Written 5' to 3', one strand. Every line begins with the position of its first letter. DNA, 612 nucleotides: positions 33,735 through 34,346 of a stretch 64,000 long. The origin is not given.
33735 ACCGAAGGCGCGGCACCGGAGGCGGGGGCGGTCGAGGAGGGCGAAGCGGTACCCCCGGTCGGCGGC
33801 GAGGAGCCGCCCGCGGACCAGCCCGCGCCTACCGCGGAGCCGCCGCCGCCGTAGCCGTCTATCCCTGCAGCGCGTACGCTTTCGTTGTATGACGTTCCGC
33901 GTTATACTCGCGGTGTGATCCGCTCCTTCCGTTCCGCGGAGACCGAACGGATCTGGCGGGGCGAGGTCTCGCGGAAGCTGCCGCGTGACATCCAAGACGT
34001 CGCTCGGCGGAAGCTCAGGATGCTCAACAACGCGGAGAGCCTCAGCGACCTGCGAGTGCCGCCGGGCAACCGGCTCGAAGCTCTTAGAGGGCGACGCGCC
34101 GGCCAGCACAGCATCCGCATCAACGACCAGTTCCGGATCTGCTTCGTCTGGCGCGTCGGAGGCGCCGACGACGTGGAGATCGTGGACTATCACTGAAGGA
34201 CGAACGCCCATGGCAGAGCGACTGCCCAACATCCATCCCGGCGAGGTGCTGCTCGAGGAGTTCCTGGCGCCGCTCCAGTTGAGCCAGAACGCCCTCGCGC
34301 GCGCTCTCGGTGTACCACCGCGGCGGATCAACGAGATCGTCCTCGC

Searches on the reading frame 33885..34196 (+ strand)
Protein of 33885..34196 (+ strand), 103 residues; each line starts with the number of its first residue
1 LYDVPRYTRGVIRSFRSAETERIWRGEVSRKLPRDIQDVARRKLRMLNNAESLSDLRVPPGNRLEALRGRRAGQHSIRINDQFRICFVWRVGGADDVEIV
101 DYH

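Call 101: search_protein_families(library=pfam, max_evalue=0.001, proteins=[window:33885-34196:+])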
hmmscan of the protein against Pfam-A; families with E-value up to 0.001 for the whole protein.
window:33885-34196:+ (103 aa): 1 family
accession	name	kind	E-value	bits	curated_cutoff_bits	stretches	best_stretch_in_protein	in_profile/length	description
PF05015.19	HigB-like_toxin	-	1.4e-17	64.4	27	1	14-103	2-91/91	RelE-like toxin of type II toxin-antitoxin system HigB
